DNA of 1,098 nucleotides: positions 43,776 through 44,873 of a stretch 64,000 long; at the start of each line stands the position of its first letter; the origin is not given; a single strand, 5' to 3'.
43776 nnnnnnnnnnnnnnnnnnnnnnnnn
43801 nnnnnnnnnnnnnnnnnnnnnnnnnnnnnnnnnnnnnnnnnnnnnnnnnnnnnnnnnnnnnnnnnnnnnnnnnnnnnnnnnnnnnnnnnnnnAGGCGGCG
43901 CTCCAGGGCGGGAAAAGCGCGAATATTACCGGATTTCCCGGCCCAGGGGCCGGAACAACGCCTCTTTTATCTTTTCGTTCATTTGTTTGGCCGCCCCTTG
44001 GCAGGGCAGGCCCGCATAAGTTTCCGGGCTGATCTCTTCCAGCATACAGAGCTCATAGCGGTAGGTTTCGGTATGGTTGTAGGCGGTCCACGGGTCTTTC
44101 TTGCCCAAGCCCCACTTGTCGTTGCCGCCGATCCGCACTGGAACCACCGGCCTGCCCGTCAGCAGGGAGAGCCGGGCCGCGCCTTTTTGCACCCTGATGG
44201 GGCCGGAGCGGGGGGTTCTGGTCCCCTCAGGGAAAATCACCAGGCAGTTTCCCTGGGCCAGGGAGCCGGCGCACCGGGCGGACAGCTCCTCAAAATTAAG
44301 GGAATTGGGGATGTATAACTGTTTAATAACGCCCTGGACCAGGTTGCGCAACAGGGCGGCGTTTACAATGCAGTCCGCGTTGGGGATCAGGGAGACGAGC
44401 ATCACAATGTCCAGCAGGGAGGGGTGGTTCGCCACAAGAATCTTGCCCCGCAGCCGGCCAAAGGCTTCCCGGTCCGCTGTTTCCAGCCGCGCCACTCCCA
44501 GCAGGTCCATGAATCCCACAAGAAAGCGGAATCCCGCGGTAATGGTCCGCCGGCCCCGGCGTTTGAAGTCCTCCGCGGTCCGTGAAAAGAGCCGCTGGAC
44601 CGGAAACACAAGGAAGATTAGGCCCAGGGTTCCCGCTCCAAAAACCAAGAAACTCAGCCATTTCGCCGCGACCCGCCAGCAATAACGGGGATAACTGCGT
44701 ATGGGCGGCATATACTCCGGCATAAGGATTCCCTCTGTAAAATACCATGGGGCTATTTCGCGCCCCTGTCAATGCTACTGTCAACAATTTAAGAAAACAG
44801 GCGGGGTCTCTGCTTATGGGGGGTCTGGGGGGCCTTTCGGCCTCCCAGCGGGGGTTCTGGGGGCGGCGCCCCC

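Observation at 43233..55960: Reduced aryl-polyene-like lipid biosynthesis/export cluster with a single ketosynthase, in a spirochaete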

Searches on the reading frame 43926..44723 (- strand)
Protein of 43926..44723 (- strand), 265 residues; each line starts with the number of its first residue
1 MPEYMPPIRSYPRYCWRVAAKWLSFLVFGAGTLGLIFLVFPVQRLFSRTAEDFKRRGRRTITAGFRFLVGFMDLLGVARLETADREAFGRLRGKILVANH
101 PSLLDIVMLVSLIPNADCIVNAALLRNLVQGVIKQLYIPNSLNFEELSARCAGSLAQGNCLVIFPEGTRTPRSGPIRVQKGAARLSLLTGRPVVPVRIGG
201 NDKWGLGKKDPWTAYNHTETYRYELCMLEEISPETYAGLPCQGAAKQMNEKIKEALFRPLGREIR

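Call 3: search_protein_families(library=pfam, proteins=[window:43926-44723:-], max_evalue=0.01)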
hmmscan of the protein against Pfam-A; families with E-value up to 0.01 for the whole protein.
window:43926-44723:- (265 aa): 1 family
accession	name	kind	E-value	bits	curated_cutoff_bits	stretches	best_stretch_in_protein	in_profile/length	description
PF01553.26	Acyltransferase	-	2.7e-12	47.1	23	1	86-198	8-131/132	Acyltransferase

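Call 5: search_protein_families(library=ncbifam, proteins=[window:43926-44723:-], max_evalue=0.01)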
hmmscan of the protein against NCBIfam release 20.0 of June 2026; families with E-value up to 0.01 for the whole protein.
window:43926-44723:- (265 aa): 6 families
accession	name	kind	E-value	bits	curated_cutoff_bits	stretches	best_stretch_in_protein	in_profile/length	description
TIGR00530.1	AGP_acyltrn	subfamily_domain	1.2e-10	41.2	102.95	1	92-198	16-129/130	1-acylglycerol-3-phosphate O-acyltransferase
NF005291.0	PRK06814.1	equivalog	1.8e-05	22.9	1349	1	93-204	455-569/1140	acyl-[ACP]--phospholipid O-acyltransferase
NF006386.0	PRK08633.1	equivalog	6.1e-05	20.9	1221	1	78-200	427-553/1147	acyl-[ACP]--phospholipid O-acyltransferase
NF005959.0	PRK08043.1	equivalog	0.00036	18.9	886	1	96-202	32-141/719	bifunctional acyl-ACP--phospholipid O-acyltransferase/long-chain-fatty-acid--ACP ligase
NF052553.1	LyOrLpactfOlsABRUA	equivalog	0.00086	18.5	300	1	32-169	14-147/263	lyso-ornithine lipid O-acyltransferase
NF052552.1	LyOrLpactfOlsARHOCB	equivalog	0.0088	15.1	300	0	20-170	17-168/271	lyso-ornithine lipid O-acyltransferase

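Call 57: find_homologous_proteins(query=window:43926-44723:-, max_evalue=1e-20)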
Query window:43926-44723:- (265 aa): 1597 proteins with E <= 1e-20 among 4058 candidates; the best 120 are listed.
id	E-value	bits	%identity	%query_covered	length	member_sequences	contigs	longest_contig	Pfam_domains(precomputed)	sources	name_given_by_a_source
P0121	1.3e-176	603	100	100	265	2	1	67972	PF01553.27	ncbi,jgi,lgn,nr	ncbi:MAG: 1-acyl-sn-glycerol-3-phosphate acyltransferase [Treponema sp.]|jgi:1-acyl-sn-glycerol-3-ph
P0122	6.2e-110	385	64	97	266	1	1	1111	PF01553.27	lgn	-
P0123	1.4e-109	384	64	98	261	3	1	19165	PF01553.27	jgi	jgi:1-acyl-sn-glycerol-3-phosphate acyltransferase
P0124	1.8e-109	383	64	98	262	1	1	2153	PF01553.27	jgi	jgi:1-acyl-sn-glycerol-3-phosphate acyltransferase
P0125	5.4e-109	382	64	98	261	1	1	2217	PF01553.27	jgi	jgi:1-acyl-sn-glycerol-3-phosphate acyltransferase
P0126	3.6e-108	379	65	98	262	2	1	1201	PF01553.27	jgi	jgi:1-acyl-sn-glycerol-3-phosphate acyltransferase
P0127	1.2e-105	371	61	99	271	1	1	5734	PF01553.27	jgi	jgi:1-acyl-sn-glycerol-3-phosphate acyltransferase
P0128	2.0e-104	367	62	98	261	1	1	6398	PF01553.27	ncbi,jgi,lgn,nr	ncbi:MAG: 1-acyl-sn-glycerol-3-phosphate acyltransferase [Treponema sp.]|jgi:1-acyl-sn-glycerol-3-ph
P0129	3.2e-104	366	60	99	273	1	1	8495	PF01553.27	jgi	jgi:1-acyl-sn-glycerol-3-phosphate acyltransferase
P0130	8.6e-104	365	62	95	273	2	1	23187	PF01553.27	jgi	jgi:1-acyl-sn-glycerol-3-phosphate acyltransferase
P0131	1.9e-103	363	62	98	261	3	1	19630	PF01553.27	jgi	jgi:1-acyl-sn-glycerol-3-phosphate acyltransferase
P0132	6.1e-97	342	59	96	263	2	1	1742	PF01553.27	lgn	-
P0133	7.1e-96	339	59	97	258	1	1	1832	PF01553.27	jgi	-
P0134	2.3e-95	337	56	99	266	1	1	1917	PF01553.27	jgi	jgi:1-acyl-sn-glycerol-3-phosphate acyltransferase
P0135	4.4e-95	336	60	98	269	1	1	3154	PF01553.27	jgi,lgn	jgi:1-acyl-sn-glycerol-3-phosphate acyltransferase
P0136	1.3e-94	334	57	97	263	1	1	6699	PF01553.27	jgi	jgi:1-acyl-sn-glycerol-3-phosphate acyltransferase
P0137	1.3e-92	328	64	85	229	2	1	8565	PF01553.27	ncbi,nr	ncbi:MAG: 1-acyl-sn-glycerol-3-phosphate acyltransferase [Treponema sp.]|nr:1-acyl-sn-glycerol-3-pho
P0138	1.6e-92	328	58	95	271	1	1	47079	PF01553.27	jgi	jgi:1-acyl-sn-glycerol-3-phosphate acyltransferase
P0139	2.5e-92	327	56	97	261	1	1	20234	PF01553.27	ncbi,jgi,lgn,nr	ncbi:MAG: 1-acyl-sn-glycerol-3-phosphate acyltransferase [Treponema sp.]|jgi:1-acyl-sn-glycerol-3-ph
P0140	3.4e-92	327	56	98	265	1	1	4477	PF01553.27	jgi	jgi:1-acyl-sn-glycerol-3-phosphate acyltransferase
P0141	8.3e-92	325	57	95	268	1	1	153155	PF01553.27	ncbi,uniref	ncbi:1-acyl-sn-glycerol-3-phosphate acyltransferase [Treponema sp. TIM-1]|uniref:lysophospholipid ac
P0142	2.8e-91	324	56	96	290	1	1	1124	PF01553.27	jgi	jgi:1-acyl-sn-glycerol-3-phosphate acyltransferase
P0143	4.6e-91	323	56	97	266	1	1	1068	PF01553.27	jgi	jgi:1-acyl-sn-glycerol-3-phosphate acyltransferase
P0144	5.0e-91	323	56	95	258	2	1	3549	PF01553.27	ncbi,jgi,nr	ncbi:MAG: 1-acyl-sn-glycerol-3-phosphate acyltransferase [Spirochaetaceae bacterium]|jgi:1-acyl-sn-g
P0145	2.7e-90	320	56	97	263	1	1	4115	PF01553.27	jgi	jgi:1-acyl-sn-glycerol-3-phosphate acyltransferase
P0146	3.4e-90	320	54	97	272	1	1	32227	PF01553.27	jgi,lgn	jgi:1-acyl-sn-glycerol-3-phosphate acyltransferase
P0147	7.5e-90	319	58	96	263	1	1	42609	PF01553.27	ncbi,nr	ncbi:1-acyl-sn-glycerol-3-phosphate acyltransferase [Spirochaetia bacterium]|nr:1-acyl-sn-glycerol-3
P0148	1.6e-89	318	56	97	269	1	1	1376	PF01553.27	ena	-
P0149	4.5e-89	316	56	97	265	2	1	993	PF01553.27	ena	-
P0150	8.9e-89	315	57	97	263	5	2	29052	PF01553.27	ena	-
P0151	1.4e-88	315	55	97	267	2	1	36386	PF01553.27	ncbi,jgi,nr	ncbi:MAG: 1-acyl-sn-glycerol-3-phosphate acyltransferase [Spirochaetaceae bacterium]|jgi:1-acyl-sn-g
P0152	1.8e-88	314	56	97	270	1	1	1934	PF01553.27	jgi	jgi:1-acyl-sn-glycerol-3-phosphate acyltransferase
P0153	1.8e-88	314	57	97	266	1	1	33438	PF01553.27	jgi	jgi:1-acyl-sn-glycerol-3-phosphate acyltransferase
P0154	4.6e-88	313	57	96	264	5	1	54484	PF01553.27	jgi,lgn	jgi:1-acyl-sn-glycerol-3-phosphate acyltransferase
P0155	4.7e-88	313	56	97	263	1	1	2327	PF01553.27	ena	-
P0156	5.0e-88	313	56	96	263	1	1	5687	PF01553.27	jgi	jgi:1-acyl-sn-glycerol-3-phosphate acyltransferase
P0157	9.0e-88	312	55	97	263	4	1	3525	PF01553.27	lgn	-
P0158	1.0e-87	312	55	95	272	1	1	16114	PF01553.27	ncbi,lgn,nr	ncbi:1-acyl-sn-glycerol-3-phosphate acyltransferase [Spirochaetia bacterium]|nr:1-acyl-sn-glycerol-3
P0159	3.5e-87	310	55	95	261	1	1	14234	PF01553.27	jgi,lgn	jgi:1-acyl-sn-glycerol-3-phosphate acyltransferase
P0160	4.1e-87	310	54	97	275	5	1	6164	PF01553.27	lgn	-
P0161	4.2e-87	310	56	95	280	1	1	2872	PF01553.27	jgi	jgi:1-acyl-sn-glycerol-3-phosphate acyltransferase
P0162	4.6e-87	310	56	95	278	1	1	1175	PF01553.27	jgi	jgi:1-acyl-sn-glycerol-3-phosphate acyltransferase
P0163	4.7e-87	310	54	95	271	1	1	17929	PF01553.27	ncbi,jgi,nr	ncbi:MAG: 1-acyl-sn-glycerol-3-phosphate acyltransferase [Spirochaetaceae bacterium]|jgi:1-acyl-sn-g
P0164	7.6e-87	309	56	95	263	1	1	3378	PF01553.27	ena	-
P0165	1.3e-86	308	56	95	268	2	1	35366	PF01553.27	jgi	jgi:1-acyl-sn-glycerol-3-phosphate acyltransferase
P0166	1.5e-86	308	55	97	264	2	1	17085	PF01553.27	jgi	jgi:1-acyl-sn-glycerol-3-phosphate acyltransferase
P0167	3.2e-86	307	55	97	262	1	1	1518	PF01553.27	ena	-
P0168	3.8e-86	307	54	97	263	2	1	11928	PF01553.27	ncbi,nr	ncbi:MAG: 1-acyl-sn-glycerol-3-phosphate acyltransferase [Treponema sp.]|nr:1-acyl-sn-glycerol-3-pho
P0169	5.0e-86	306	52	97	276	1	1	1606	PF01553.27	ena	-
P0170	6.6e-86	306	54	98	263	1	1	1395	PF01553.27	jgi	jgi:1-acyl-sn-glycerol-3-phosphate acyltransferase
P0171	1.3e-85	305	55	97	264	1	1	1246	PF01553.27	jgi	jgi:1-acyl-sn-glycerol-3-phosphate acyltransferase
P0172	1.3e-85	305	54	96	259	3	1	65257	PF01553.27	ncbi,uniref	ncbi:1-acyl-sn-glycerol-3-phosphate acyltransferase [Treponema primitia]|uniref:lysophospholipid acy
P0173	1.3e-85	305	55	97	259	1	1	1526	PF01553.27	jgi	-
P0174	1.4e-85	305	55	97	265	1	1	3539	PF01553.27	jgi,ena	-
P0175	1.9e-85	304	55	95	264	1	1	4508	PF01553.27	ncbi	-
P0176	2.5e-85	304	56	96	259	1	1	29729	PF01553.27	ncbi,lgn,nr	ncbi:1-acyl-sn-glycerol-3-phosphate acyltransferase [Spirochaetia bacterium]|nr:1-acyl-sn-glycerol-3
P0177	2.7e-85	304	54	97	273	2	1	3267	PF01553.27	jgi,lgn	jgi:1-acyl-sn-glycerol-3-phosphate acyltransferase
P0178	6.8e-85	303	54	99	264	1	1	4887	PF01553.27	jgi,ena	-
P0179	8.5e-85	302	54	96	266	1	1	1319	PF01553.27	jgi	jgi:1-acyl-sn-glycerol-3-phosphate acyltransferase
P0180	8.9e-85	302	56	95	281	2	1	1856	PF01553.27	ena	-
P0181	1.0e-84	302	53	96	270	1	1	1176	PF01553.27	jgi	jgi:1-acyl-sn-glycerol-3-phosphate acyltransferase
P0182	1.2e-84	302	54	97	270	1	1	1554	PF01553.27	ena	-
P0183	1.4e-84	302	54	97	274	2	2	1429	PF01553.27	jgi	-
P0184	1.6e-84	301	53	97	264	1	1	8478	PF01553.27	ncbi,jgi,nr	ncbi:MAG: 1-acyl-sn-glycerol-3-phosphate acyltransferase [Treponema sp.]|jgi:1-acyl-sn-glycerol-3-ph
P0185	1.8e-84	301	53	98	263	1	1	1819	PF01553.27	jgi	jgi:1-acyl-sn-glycerol-3-phosphate acyltransferase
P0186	2.4e-84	301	54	97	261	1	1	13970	PF01553.27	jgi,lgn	jgi:1-acyl-sn-glycerol-3-phosphate acyltransferase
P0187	2.7e-84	301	54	97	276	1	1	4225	PF01553.27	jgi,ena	-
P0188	2.7e-84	301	55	97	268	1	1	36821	PF01553.27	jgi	jgi:1-acyl-sn-glycerol-3-phosphate acyltransferase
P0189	3.3e-84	300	56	91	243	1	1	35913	PF01553.27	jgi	jgi:1-acyl-sn-glycerol-3-phosphate acyltransferase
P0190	4.6e-84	300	54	96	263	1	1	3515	PF01553.27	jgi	jgi:1-acyl-sn-glycerol-3-phosphate acyltransferase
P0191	6.0e-84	300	54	97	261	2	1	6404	PF01553.27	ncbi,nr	ncbi:acyltransferase [Spirochaetia bacterium]|nr:acyltransferase [Spirochaetia bacterium]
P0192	6.0e-84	300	55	97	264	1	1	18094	PF01553.27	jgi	-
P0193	6.3e-84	299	54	95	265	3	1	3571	PF01553.27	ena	-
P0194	6.9e-84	299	52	97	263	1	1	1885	PF01553.27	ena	-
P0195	1.1e-83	299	57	88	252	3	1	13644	PF01553.27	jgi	jgi:1-acyl-sn-glycerol-3-phosphate acyltransferase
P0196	1.1e-83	299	54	97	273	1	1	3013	PF01553.27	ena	-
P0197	1.3e-83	298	54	98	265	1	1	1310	PF01553.27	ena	-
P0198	1.4e-83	298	55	95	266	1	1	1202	PF01553.27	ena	-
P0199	1.6e-83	298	58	89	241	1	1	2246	PF01553.27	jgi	jgi:1-acyl-sn-glycerol-3-phosphate acyltransferase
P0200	1.8e-83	298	55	97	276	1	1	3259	PF01553.27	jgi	jgi:1-acyl-sn-glycerol-3-phosphate acyltransferase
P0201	1.9e-83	298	55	92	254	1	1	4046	PF01553.27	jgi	jgi:1-acyl-sn-glycerol-3-phosphate acyltransferase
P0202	2.3e-83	298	55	95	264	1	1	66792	PF01553.27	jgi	jgi:1-acyl-sn-glycerol-3-phosphate acyltransferase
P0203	2.4e-83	298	53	97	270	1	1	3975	PF01553.27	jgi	jgi:1-acyl-sn-glycerol-3-phosphate acyltransferase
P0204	2.6e-83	297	55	95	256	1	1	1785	PF01553.27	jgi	jgi:1-acyl-sn-glycerol-3-phosphate acyltransferase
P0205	2.6e-83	297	52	98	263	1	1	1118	PF01553.27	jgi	jgi:1-acyl-sn-glycerol-3-phosphate acyltransferase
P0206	2.7e-83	297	53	97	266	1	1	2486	PF01553.27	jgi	jgi:1-acyl-sn-glycerol-3-phosphate acyltransferase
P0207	3.0e-83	297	52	98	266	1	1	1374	PF01553.27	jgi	jgi:1-acyl-sn-glycerol-3-phosphate acyltransferase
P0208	3.4e-83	297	55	97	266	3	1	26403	PF01553.27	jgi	jgi:1-acyl-sn-glycerol-3-phosphate acyltransferase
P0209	3.6e-83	297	54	97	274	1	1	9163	PF01553.27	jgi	jgi:1-acyl-sn-glycerol-3-phosphate acyltransferase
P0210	4.1e-83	297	53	97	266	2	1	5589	PF01553.27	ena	-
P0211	4.7e-83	297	54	97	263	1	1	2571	PF01553.27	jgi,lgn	jgi:1-acyl-sn-glycerol-3-phosphate acyltransferase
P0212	4.8e-83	297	52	97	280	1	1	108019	PF01553.27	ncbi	ncbi:acyltransferase [Treponema sp. R8-4-B8]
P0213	5.1e-83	296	55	95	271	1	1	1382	PF01553.27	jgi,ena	-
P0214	6.8e-83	296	56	94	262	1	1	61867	PF01553.27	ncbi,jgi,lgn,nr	ncbi:MAG: 1-acyl-sn-glycerol-3-phosphate acyltransferase [Treponema sp.]|jgi:1-acyl-sn-glycerol-3-ph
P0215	7.0e-83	296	53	97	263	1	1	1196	PF01553.27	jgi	jgi:1-acyl-sn-glycerol-3-phosphate acyltransferase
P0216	7.5e-83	296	53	97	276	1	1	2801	PF01553.27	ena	-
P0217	7.7e-83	296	52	95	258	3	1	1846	PF01553.27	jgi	jgi:1-acyl-sn-glycerol-3-phosphate acyltransferase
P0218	8.0e-83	296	52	97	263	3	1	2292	PF01553.27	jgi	jgi:1-acyl-sn-glycerol-3-phosphate acyltransferase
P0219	9.0e-83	296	53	98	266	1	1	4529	PF01553.27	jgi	jgi:1-acyl-sn-glycerol-3-phosphate acyltransferase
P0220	9.4e-83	296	53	96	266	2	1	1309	PF01553.27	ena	-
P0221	1.0e-82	296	53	97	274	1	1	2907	PF01553.27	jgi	-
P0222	1.1e-82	295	55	93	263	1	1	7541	PF01553.27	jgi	-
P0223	1.1e-82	295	52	97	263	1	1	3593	PF01553.27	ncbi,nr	ncbi:acyltransferase [Spirochaetia bacterium]|nr:acyltransferase [Spirochaetia bacterium]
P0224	1.1e-82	295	55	95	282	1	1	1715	PF01553.27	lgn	-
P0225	1.3e-82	295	53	95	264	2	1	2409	PF01553.27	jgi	-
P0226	1.4e-82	295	54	92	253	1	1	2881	PF01553.27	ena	-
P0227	1.4e-82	295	54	97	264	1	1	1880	PF01553.27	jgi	jgi:1-acyl-sn-glycerol-3-phosphate acyltransferase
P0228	1.6e-82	295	54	97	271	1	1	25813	PF01553.27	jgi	-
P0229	1.6e-82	295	52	97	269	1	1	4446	PF01553.27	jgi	-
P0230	1.7e-82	295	52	98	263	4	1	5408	PF01553.27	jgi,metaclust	metaclust:\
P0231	2.0e-82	295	52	97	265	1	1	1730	PF01553.27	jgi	jgi:1-acyl-sn-glycerol-3-phosphate acyltransferase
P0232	2.2e-82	294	53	97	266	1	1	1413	PF01553.27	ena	-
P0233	2.8e-82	294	53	96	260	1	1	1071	PF01553.27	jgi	jgi:1-acyl-sn-glycerol-3-phosphate acyltransferase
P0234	3.6e-82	294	53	98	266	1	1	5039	PF01553.27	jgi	-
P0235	3.8e-82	294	54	96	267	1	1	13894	PF01553.27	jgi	jgi:1-acyl-sn-glycerol-3-phosphate acyltransferase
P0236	3.9e-82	294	53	97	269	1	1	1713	PF01553.27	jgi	-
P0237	3.9e-82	294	54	97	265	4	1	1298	PF01553.27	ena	-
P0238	4.2e-82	293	52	97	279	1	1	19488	PF01553.27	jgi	jgi:1-acyl-sn-glycerol-3-phosphate acyltransferase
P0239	4.8e-82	293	52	97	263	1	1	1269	PF01553.27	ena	-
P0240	5.1e-82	293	53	97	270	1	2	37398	PF01553.27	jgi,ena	-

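Call 58: find_encoding_contigs(protein=P0121, flank=3000, max_places=3)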
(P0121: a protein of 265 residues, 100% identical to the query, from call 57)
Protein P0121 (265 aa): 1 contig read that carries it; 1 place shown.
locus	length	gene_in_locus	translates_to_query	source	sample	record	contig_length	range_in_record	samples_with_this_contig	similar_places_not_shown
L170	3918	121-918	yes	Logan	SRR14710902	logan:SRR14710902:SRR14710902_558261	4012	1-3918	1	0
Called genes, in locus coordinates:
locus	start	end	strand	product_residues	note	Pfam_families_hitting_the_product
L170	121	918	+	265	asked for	PF01553:Acyltransferase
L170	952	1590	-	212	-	PF01648:ACPS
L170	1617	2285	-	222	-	PF01522:Polysacc_deac_1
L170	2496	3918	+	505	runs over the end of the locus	?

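Call 59: find_encoding_contigs(protein=P0123, flank=10000, max_places=2)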
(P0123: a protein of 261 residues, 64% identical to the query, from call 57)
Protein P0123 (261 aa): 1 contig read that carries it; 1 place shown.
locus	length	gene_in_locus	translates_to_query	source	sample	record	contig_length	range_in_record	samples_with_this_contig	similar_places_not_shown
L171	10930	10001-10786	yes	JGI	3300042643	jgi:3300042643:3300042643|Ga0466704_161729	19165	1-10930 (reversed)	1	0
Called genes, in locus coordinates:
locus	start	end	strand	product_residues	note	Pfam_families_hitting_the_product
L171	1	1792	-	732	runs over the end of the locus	PF00672:HAMP (weak), PF00015:MCPsignal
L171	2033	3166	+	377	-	PF00180:Iso_dh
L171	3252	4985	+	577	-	PF02776:TPP_enzyme_N, PF00205:TPP_enzyme_M, PF02775:TPP_enzyme_C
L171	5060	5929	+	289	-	PF08282:Hydrolase_3 (weak)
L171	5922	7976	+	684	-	PF00999:Na_H_Exchanger, PF00359:PTS_EIIA_2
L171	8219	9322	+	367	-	PF21212:Dimerisation2-like_dom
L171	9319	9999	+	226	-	PF13723:Ketoacyl-synt_2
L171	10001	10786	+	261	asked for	PF01553:Acyltransferase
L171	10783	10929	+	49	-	?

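Call 60: find_encoding_contigs(protein=P0172, flank=10000, max_places=1)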
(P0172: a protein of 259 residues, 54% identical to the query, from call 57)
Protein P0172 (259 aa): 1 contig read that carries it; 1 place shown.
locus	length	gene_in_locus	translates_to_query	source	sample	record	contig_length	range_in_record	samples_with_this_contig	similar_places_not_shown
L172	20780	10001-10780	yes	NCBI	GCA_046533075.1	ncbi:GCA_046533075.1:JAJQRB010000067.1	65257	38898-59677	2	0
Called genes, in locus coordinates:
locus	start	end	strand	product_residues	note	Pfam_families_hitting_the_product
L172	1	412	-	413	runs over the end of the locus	PF00109:ketoacyl-synt, PF00108:Thiolase_N (weak), PF02801:Ketoacyl-synt_C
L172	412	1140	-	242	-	PF00106:adh_short, PF08659:KR, PF13561:adh_short_C2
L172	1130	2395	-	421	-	PF00109:ketoacyl-synt, PF02801:Ketoacyl-synt_C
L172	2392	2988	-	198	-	PF11659:DUF3261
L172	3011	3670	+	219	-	PF01648:ACPS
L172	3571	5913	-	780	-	PF03176:MMPL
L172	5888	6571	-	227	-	PF03548:LolA (weak)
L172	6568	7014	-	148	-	PF13279:4HBT_2, PF03061:4HBT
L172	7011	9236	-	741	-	PF00501:AMP-binding, PF00535:Glycos_transf_2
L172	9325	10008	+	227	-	PF13723:Ketoacyl-synt_2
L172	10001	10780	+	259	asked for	PF01553:Acyltransferase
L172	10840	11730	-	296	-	-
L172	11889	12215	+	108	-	PF12844:HTH_19, PF13560:HTH_31 (weak), PF01381:HTH_3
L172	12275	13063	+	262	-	PF01522:Polysacc_deac_1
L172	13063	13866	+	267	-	PF01039:Carboxyl_trans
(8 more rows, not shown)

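Call 64: find_homologous_proteins(query=L171:9319-9999:+, max_evalue=1e-10)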
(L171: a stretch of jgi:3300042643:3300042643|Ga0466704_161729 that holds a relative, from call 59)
Query L171:9319-9999:+ (226 aa): 541 proteins with E <= 1e-10 among 6250 candidates; the best 120 are listed.
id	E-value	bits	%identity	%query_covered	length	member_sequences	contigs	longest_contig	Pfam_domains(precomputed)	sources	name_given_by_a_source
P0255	1.4e-139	482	96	100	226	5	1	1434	PF13723.13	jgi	jgi:hypothetical protein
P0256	2.5e-127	441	90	100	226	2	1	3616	PF13723.13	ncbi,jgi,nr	ncbi:MAG: beta-ketoacyl synthase chain length factor [Treponema sp.]|jgi:hypothetical protein|nr:bet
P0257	3.1e-84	300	77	85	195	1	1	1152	PF13723.13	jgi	jgi:hypothetical protein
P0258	2.1e-76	275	60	98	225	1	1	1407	PF13723.13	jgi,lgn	jgi:hypothetical protein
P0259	1.3e-73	266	60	97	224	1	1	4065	PF13723.13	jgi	jgi:hypothetical protein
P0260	9.6e-72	260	57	94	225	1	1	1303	PF13723.13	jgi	jgi:hypothetical protein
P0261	1.9e-71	259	58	97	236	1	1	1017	PF13723.13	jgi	jgi:hypothetical protein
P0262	7.5e-70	253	55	96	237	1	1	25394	PF13723.13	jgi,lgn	jgi:hypothetical protein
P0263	7.7e-69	250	55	96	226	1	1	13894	PF13723.13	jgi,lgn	jgi:hypothetical protein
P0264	2.4e-68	248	56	97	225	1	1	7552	PF13723.13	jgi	jgi:hypothetical protein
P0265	5.7e-67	244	54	95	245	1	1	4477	PF13723.13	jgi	jgi:hypothetical protein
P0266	9.4e-67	243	56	95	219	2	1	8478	PF13723.13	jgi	jgi:hypothetical protein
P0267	2.4e-66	242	55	97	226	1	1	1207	PF13723.13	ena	-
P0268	3.5e-66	241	55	94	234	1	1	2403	PF13723.13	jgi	jgi:hypothetical protein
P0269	1.2e-65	240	54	94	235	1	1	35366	PF13723.13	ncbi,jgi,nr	ncbi:MAG: beta-ketoacyl synthase chain length factor [Treponema sp.]|jgi:hypothetical protein|nr:bet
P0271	7.4e-65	237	56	94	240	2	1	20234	PF13723.13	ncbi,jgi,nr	ncbi:MAG: beta-ketoacyl synthase chain length factor [Treponema sp.]|jgi:hypothetical protein|nr:bet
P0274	1.3e-64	236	51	97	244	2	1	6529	PF13723.13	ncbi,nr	ncbi:MAG: beta-ketoacyl synthase chain length factor [Treponema sp.]|nr:beta-ketoacyl synthase chain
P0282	7.0e-63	231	57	92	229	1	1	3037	PF13723.13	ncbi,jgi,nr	ncbi:MAG: beta-ketoacyl synthase chain length factor [Treponema sp.]|jgi:hypothetical protein|nr:bet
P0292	4.5e-61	225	52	96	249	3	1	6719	PF13723.13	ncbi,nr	ncbi:MAG: beta-ketoacyl synthase chain length factor [Treponema sp.]|nr:beta-ketoacyl synthase chain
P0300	2.0e-59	219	57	74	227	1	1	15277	PF13723.13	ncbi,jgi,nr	ncbi:MAG: beta-ketoacyl synthase chain length factor [Treponema sp.]|jgi:hypothetical protein|nr:bet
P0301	3.1e-59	219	50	98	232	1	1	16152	PF13723.13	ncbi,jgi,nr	ncbi:MAG: beta-ketoacyl synthase chain length factor [Treponema sp.]|jgi:hypothetical protein|nr:bet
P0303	6.4e-59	218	49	98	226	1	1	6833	PF13723.13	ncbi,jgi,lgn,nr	ncbi:MAG: beta-ketoacyl synthase chain length factor [Treponema sp.]|jgi:hypothetical protein|nr:bet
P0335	9.9e-56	207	48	95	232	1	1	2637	PF13723.13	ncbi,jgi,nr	ncbi:MAG: beta-ketoacyl synthase chain length factor [Treponema sp.]|jgi:hypothetical protein|nr:bet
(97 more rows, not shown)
